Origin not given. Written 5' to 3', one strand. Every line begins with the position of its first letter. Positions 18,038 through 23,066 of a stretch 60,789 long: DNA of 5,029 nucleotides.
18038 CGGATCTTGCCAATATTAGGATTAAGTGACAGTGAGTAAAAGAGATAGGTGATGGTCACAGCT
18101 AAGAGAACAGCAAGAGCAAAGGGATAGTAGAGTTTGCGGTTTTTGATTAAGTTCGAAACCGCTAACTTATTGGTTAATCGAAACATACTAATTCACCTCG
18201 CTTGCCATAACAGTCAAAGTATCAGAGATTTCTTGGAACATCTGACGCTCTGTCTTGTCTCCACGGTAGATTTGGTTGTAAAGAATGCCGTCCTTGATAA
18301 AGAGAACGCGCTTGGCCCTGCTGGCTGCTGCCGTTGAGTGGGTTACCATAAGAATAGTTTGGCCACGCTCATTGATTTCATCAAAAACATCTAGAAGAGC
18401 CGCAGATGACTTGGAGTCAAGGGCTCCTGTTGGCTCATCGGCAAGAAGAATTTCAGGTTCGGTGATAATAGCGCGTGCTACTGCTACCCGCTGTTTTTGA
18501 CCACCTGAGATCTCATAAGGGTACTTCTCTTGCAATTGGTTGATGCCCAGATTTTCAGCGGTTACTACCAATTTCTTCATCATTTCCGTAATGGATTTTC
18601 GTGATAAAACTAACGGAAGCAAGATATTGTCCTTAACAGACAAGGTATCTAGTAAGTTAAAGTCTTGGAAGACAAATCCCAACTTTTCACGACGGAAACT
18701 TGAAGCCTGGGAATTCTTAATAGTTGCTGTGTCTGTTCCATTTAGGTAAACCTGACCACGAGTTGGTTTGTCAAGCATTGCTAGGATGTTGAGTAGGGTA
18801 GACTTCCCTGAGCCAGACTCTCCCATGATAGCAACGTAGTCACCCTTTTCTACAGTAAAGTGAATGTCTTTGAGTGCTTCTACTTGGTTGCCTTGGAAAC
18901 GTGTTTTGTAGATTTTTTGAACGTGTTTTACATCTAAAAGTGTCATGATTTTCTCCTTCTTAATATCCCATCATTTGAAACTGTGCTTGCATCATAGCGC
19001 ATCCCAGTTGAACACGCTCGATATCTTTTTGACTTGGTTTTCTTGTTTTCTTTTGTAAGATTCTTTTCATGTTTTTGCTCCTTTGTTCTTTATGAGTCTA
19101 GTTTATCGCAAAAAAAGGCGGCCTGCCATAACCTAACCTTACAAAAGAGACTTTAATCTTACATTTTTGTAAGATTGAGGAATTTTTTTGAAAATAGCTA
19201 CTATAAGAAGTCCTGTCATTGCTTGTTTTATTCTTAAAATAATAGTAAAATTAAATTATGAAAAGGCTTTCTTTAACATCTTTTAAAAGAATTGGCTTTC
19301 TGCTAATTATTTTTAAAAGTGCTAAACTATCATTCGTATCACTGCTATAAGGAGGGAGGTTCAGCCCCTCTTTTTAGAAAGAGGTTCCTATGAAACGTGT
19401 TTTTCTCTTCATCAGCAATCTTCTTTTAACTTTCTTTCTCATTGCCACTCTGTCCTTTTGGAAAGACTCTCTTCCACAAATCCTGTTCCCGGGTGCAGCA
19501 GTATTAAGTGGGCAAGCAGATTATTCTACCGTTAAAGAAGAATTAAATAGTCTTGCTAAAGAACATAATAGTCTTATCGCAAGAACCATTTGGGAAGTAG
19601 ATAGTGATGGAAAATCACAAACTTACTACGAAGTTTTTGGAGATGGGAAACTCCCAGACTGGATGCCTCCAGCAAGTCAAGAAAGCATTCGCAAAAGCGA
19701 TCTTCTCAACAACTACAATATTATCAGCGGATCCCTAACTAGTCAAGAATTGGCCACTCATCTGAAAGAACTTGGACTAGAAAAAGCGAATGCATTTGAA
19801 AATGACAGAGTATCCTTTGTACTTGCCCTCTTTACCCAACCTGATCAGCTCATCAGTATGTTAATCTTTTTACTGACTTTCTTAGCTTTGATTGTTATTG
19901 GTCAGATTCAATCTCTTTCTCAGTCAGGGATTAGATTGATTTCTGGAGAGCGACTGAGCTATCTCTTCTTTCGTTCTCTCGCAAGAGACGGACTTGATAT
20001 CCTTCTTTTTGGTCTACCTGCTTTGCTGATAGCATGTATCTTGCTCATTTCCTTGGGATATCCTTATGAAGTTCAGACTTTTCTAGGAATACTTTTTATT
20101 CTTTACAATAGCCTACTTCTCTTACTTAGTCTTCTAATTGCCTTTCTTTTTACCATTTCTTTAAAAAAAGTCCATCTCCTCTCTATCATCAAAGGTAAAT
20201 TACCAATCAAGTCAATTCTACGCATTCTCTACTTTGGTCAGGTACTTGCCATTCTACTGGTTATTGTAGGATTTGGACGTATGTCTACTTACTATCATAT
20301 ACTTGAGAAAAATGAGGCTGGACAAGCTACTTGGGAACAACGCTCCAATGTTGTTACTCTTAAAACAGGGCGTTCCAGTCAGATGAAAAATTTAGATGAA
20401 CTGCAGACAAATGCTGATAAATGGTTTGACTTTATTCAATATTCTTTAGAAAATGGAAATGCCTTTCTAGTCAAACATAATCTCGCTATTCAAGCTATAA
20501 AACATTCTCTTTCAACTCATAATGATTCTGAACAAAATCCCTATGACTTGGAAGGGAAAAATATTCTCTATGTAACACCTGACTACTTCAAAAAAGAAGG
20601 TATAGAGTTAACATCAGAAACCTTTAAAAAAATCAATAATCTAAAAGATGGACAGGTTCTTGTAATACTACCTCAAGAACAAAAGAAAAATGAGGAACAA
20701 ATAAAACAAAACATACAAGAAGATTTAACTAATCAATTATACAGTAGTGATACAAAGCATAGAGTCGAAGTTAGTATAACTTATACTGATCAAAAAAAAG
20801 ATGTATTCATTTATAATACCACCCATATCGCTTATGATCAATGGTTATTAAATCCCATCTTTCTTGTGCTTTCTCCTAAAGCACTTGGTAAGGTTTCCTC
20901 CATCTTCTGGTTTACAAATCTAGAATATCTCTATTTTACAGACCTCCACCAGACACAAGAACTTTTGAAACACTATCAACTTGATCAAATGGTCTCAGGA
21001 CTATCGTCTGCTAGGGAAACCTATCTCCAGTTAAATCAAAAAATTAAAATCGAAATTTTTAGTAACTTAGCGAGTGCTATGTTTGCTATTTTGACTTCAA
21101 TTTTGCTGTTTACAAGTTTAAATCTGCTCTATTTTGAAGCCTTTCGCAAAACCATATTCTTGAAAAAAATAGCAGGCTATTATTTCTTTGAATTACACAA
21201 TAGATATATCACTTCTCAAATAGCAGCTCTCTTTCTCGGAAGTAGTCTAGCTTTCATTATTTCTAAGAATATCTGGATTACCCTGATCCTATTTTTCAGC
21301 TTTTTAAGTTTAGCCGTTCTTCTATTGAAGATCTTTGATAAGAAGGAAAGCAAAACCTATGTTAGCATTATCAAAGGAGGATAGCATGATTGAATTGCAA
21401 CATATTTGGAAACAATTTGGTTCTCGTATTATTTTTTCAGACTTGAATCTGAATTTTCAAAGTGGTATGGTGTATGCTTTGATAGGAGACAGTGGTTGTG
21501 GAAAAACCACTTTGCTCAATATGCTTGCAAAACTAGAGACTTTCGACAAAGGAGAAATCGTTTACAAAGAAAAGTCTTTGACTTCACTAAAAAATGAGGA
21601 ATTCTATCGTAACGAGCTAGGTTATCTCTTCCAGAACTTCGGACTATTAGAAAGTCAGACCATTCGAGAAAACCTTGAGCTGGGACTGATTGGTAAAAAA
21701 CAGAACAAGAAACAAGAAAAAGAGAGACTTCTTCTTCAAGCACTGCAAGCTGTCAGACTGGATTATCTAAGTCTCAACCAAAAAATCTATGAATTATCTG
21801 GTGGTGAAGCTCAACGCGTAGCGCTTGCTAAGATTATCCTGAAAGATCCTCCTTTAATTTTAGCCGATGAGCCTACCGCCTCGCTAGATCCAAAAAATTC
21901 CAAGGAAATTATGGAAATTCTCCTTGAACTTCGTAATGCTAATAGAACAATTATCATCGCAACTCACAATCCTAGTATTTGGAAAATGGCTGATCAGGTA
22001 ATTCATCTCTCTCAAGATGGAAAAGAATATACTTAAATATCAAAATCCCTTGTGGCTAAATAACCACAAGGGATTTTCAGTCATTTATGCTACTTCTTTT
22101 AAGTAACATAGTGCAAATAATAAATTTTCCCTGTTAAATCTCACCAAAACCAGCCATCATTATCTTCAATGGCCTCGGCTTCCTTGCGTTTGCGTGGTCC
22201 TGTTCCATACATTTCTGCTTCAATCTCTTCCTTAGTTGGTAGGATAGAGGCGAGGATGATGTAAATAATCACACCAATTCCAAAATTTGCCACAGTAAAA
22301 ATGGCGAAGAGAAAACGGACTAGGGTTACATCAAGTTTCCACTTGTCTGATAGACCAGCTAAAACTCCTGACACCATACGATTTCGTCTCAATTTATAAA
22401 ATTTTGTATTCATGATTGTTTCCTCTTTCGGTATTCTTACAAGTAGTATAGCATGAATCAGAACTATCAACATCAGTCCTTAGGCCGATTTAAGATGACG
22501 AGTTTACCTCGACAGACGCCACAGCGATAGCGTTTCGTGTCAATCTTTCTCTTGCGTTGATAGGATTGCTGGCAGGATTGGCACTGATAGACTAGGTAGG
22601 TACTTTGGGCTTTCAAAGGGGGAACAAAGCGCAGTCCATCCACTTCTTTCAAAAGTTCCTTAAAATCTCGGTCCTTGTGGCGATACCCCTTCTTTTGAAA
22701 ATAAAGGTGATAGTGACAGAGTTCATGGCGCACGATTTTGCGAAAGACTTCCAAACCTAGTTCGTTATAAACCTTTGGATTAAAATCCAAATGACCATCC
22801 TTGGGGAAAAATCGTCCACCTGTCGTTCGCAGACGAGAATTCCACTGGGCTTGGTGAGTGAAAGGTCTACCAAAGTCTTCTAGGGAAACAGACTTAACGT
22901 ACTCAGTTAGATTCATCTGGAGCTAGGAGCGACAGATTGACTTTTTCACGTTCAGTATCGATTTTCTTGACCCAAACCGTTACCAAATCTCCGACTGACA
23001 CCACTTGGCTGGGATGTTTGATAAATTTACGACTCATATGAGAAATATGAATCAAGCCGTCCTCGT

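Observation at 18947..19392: Divergent control region between two peptide-resistance-type ABC transporters carrying a perfect BceR-family operator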

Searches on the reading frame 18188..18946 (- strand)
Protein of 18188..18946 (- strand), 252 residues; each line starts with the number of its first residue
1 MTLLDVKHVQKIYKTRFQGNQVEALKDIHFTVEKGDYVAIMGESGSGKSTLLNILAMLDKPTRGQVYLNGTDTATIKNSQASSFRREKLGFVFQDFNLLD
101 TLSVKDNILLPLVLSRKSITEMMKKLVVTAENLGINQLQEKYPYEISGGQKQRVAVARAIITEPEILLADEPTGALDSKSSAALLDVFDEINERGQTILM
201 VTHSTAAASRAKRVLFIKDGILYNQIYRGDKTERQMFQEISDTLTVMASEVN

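Call 7: search_protein_families(library=pfam, proteins=[window:18188-18946:-])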
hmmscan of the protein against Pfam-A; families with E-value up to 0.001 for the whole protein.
window:18188-18946:- (252 aa): 8 families
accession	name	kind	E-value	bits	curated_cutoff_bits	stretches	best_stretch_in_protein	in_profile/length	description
PF00005.33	ABC_tran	-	2.6e-36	125.7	25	1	25-173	1-136/137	ABC transporter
PF13304.12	AAA_21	-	1.6e-07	32.2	27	0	142-206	234-301/304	AAA domain, putative AbiEii toxin, Type IV TA system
PF13555.12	AAA_29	-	8.1e-05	22.7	27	1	30-56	17-43/61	P-loop containing region of AAA domain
PF03193.22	RsgA_GTPase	-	0.00014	22.2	30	1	20-57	92-128/174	RsgA GTPase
PF02463.25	SMC_N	-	0.00023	21.1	40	0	37-215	26-209/220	RecF/RecN/SMC N terminal domain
PF05729.18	NACHT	-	0.0004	20.7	26.7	0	37-58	2-23/167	NACHT domain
PF20720.3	nSTAND3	-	0.00042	20.5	27.2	1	23-96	5-74/155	Novel STAND NTPase 3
PF13191.12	AAA_16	-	0.00045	21.2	32.6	1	19-61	6-51/167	AAA ATPase domain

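Call 37: search_protein_families(library=ncbifam, proteins=[window:18188-18946:-], max_evalue=0.001)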
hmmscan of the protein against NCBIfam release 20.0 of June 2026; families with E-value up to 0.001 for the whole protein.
window:18188-18946:- (252 aa): 191 families (the best 25 are shown)
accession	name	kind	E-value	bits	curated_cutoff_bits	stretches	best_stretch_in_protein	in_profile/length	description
TIGR03608.1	L_ocin_972_ABC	subfamily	1.3e-78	263.2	254.85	1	6-217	1-206/206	putative bacteriocin export ABC transporter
NF038007.1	ABC_ATP_DarD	equivalog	3.4e-70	235.9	375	1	4-221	2-217/218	darobactin export ABC transporter ATP-binding protein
TIGR02673.1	FtsE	equivalog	8.4e-62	208.6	264.85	1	5-220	3-213/214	cell division ATP-binding protein FtsE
TIGR02211.1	LolD_lipo_ex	equivalog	3.1e-61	206.7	307.75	1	3-223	1-220/221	lipoprotein-releasing ABC transporter ATP-binding protein LolD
NF007826.0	PRK10535.1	equivalog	1.3e-58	198.8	966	1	2-234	3-233/648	macrolide ABC transporter ATP-binding protein/permease MacB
NF008639.0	PRK11629.1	equivalog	2.6e-50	171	360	1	8-225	11-227/234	lipoprotein-releasing ABC transporter ATP-binding protein LolD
TIGR02982.1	heterocyst_DevA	subfamily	3.7e-50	170.5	295.8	1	4-222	2-219/220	ABC exporter ATP-binding subunit, DevA family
TIGR02314.1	ABC_MetN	equivalog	7.9e-50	169.8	499.7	1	4-225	2-222/343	methionine ABC transporter ATP-binding protein MetN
NF007879.0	PRK10584.1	equivalog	1.3e-49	169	336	1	6-224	6-226/228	putative ABC transporter ATP-binding protein YbbA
NF040933.2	ABC_arch_GlcV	equivalog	3.6e-49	167.5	450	1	5-223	4-221/357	glucose ABC transporter ATP-binding protein GlcV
TIGR02315.1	ABC_phnC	equivalog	2.9e-47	161.1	266.1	1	4-224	2-227/243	phosphonate ABC transporter ATP-binding protein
TIGR00968.1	3a0106s01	subfamily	3.9e-46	157.5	342.75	1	20-222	11-209/237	sulfate ABC transporter ATP-binding protein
TIGR03265.1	PhnT2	equivalog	5.2e-46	157.5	457.7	1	8-220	9-211/353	putative 2-aminoethylphosphonate ABC transporter ATP-binding protein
TIGR04521.1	ECF_ATPase_2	equivalog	7e-46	156.5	330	1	5-225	2-226/279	energy-coupling factor transporter ATPase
TIGR01186.1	proV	subfamily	1.4e-43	149.4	326.6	1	23-221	7-207/363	betaine/proline/choline family ABC transporter ATP-binding protein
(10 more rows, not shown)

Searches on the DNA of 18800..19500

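Call 51: search_rna_families(source=window, start=18800, end=19500, threshold=evalue, max_evalue=1)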
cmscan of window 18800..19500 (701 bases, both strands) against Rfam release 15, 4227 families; matches with E-value up to 1: 2.
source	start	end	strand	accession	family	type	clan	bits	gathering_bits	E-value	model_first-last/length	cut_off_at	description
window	19356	19448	-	RF00105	SNORD115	Gene; snRNA; snoRNA; CD-box;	-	20.5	39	0.43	1-82/82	no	Small nucleolar RNA SNORD115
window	19102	19253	-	RF03533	SQ1002_RNA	Gene; sRNA;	-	16.7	128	0.43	1-237/237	no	Clostridioides difficile sRNA SQ1002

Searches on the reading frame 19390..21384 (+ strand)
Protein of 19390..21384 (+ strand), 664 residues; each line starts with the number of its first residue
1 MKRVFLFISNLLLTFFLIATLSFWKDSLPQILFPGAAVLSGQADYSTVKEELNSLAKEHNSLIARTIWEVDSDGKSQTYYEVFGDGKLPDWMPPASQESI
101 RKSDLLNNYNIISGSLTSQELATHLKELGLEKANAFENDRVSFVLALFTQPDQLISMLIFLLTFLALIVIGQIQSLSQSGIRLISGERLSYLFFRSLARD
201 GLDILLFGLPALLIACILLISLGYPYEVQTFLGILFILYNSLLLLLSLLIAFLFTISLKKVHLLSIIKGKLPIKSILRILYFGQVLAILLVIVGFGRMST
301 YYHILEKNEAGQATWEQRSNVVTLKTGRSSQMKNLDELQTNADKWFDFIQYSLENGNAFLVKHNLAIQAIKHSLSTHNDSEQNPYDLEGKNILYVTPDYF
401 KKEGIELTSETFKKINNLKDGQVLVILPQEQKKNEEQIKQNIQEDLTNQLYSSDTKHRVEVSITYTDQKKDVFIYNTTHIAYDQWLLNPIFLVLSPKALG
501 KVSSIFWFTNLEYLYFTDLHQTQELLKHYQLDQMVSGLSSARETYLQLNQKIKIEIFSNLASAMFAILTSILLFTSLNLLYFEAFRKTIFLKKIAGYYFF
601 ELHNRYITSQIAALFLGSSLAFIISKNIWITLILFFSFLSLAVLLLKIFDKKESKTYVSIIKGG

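Call 7: search_protein_families(library=pfam, proteins=[window:19390-21384:+])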
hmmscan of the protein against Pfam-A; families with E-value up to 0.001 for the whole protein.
window:19390-21384:+ (664 aa): 1 family
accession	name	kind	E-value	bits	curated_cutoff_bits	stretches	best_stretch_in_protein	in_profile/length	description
PF07242.16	DUF1430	-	5.4e-18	65.5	28.2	1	565-663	2-100/100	Protein of unknown function (DUF1430)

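Call 37: search_protein_families(library=ncbifam, proteins=[window:19390-21384:+], max_evalue=0.001)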
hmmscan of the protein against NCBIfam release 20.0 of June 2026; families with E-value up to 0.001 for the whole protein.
window:19390-21384:+ (664 aa): 1 family
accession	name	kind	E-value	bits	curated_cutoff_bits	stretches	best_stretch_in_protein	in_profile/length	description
TIGR01654.1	bact_immun_7tm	subfamily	6.3e-69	233.1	189.35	1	47-663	58-681/681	bacteriocin-associated integral membrane protein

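Call 43: find_related_loci(query=window:19390-21384:+, collection=metagenome_contigs, flank=3000)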
Query window:19390-21384:+ (664 aa) in metagenome_contigs; peptide patterns used: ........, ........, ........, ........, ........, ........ (x = any residue, [..] = any of these).
153 stretches matched a pattern; 33 encode a relative of the query (tblastn E <= 1e-3); 33 distinct loci.
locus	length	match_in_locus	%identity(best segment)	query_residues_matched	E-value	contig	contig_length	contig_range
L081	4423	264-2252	96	1-663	0e+0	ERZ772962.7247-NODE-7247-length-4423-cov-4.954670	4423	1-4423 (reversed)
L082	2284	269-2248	91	1-664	0e+0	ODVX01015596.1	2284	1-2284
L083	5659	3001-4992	90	1-664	0e+0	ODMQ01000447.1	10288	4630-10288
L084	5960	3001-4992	90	1-664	0e+0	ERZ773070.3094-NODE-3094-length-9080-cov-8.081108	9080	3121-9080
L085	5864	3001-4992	89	1-664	0e+0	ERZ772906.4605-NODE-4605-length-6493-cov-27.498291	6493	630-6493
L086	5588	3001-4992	89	1-664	0e+0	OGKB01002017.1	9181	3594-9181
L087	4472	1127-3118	89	1-664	0e+0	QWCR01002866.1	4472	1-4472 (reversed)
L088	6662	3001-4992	89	1-664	0e+0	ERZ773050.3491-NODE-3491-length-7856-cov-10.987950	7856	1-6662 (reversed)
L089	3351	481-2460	88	1-664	0e+0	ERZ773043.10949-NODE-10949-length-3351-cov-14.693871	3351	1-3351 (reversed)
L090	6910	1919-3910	89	1-664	0e+0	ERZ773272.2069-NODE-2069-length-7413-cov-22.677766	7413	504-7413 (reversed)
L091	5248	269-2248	88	1-664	0e+0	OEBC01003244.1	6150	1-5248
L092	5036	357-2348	88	1-664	0e+0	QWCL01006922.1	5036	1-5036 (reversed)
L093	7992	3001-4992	89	1-664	0e+0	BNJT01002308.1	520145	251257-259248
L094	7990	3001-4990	98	1-664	0e+0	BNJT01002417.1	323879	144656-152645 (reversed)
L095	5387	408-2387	87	1-664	0e+0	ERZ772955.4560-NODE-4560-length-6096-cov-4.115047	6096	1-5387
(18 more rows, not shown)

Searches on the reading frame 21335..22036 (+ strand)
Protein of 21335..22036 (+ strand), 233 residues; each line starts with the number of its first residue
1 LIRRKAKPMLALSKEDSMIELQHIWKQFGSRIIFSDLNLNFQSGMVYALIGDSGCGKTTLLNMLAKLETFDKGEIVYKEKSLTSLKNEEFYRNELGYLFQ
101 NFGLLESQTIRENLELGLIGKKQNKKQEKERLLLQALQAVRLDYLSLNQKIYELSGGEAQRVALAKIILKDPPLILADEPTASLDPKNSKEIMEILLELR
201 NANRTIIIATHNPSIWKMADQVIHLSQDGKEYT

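Call 7: search_protein_families(library=pfam, proteins=[window:21335-22036:+])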
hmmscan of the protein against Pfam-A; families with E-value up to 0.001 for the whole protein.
window:21335-22036:+ (233 aa): 6 families
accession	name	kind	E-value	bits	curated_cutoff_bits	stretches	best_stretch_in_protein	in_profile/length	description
PF00005.33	ABC_tran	-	2.2e-34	119.4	25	1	35-182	2-137/137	ABC transporter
PF13304.12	AAA_21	-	1.1e-13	52.4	27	1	111-215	195-302/304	AAA domain, putative AbiEii toxin, Type IV TA system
PF02463.25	SMC_N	-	1.4e-09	38.1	40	1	49-227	29-213/220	RecF/RecN/SMC N terminal domain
PF13175.12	AAA_15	-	1.3e-05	25.5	32.1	0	170-215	327-373/374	AAA ATPase domain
PF13401.12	AAA_22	-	6.1e-05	23.8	27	1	45-140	6-78/130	AAA domain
PF03193.22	RsgA_GTPase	-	0.00015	22.1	30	1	35-76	98-138/174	RsgA GTPase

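Call 37: search_protein_families(library=ncbifam, proteins=[window:21335-22036:+], max_evalue=0.001)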
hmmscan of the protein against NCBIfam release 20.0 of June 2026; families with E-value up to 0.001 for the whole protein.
window:21335-22036:+ (233 aa): 195 families (the best 25 are shown)
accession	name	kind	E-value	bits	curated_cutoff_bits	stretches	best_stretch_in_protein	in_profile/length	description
TIGR03608.1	L_ocin_972_ABC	subfamily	4.9e-86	287.4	254.85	1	21-225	1-206/206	putative bacteriocin export ABC transporter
TIGR02673.1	FtsE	equivalog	9.4e-46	156.2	264.85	1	18-227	1-212/214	cell division ATP-binding protein FtsE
TIGR02982.1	heterocyst_DevA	subfamily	6.8e-43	146.8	295.8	1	20-227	6-216/220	ABC exporter ATP-binding subunit, DevA family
TIGR02315.1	ABC_phnC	equivalog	7.5e-43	146.7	266.1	1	18-227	1-221/243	phosphonate ABC transporter ATP-binding protein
TIGR02211.1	LolD_lipo_ex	equivalog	6.2e-41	140.3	307.75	1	32-227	19-216/221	lipoprotein-releasing ABC transporter ATP-binding protein LolD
TIGR02857.1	CydD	equivalog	9.3e-41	140.4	435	1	18-225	321-529/529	thiol reductant ABC exporter subunit CydD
NF006987.0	PRK09452.1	equivalog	2.5e-40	138.3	482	1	10-226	9-222/378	spermidine/putrescine ABC transporter ATP-binding protein PotA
NF038007.1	ABC_ATP_DarD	equivalog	3.9e-39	134.4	375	1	18-229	1-216/218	darobactin export ABC transporter ATP-binding protein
NF043075.1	MMSYN1_0197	equivalog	5.3e-37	127.5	550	1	18-226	2-207/341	spermidine/putrescine ABC transporter ATP-binding protein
TIGR03265.1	PhnT2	equivalog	6.2e-37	127.6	457.7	1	17-225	3-208/353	putative 2-aminoethylphosphonate ABC transporter ATP-binding protein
NF007027.0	PRK09493.1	equivalog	3.4e-36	124.8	379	1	18-215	1-198/240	glutamine ABC transporter ATP-binding protein GlnQ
TIGR04521.1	ECF_ATPase_2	equivalog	4.1e-36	124.5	330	1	31-227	18-220/279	energy-coupling factor transporter ATPase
TIGR00968.1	3a0106s01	subfamily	7.5e-36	123.8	342.75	1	19-227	1-206/237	sulfate ABC transporter ATP-binding protein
NF007601.2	PRK10247.1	equivalog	9.7e-36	123.2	292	1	19-225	2-204/204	iron efflux ABC transporter ATP-binding subunit FetA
TIGR00972.1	3a0107s01c2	equivalog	1.4e-35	122.8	343.2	1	19-225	2-216/248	phosphate ABC transporter ATP-binding protein PstB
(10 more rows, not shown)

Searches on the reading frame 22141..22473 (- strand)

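Call 7: search_protein_families(library=pfam, proteins=[window:22141-22473:-])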
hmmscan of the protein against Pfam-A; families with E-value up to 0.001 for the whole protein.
window:22141-22473:- (110 aa): 1 family
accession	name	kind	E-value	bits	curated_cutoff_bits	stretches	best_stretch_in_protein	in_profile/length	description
PF04024.17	PspC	-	9.1e-18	64.3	25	1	24-80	2-57/58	PspC domain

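Call 37: search_protein_families(library=ncbifam, proteins=[window:22141-22473:-], max_evalue=0.001)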
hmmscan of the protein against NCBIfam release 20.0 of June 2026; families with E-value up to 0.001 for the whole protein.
window:22141-22473:- (110 aa): 2 families
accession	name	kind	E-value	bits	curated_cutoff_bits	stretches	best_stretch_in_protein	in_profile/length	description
TIGR02978.1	phageshock_pspC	equivalog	7.4e-10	38.7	104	1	23-86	2-66/121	envelope stress response membrane protein PspC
NF007973.0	PRK10697.1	equivalog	4.7e-08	33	136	1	19-83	4-69/119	envelope stress response membrane protein PspC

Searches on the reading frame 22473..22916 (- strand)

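Call 7: search_protein_families(library=pfam, proteins=[window:22473-22916:-])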
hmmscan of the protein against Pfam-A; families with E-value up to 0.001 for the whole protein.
window:22473-22916:- (147 aa): 2 families
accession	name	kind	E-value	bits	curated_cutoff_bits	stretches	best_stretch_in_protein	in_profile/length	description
PF10263.15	SprT-like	-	8.9e-14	51.7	25.6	1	15-96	13-99/108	SprT-like family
PF17283.8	Zn_ribbon_SprT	-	1.6e-09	38.1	28.1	1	109-141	4-36/38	SprT-like zinc ribbon domain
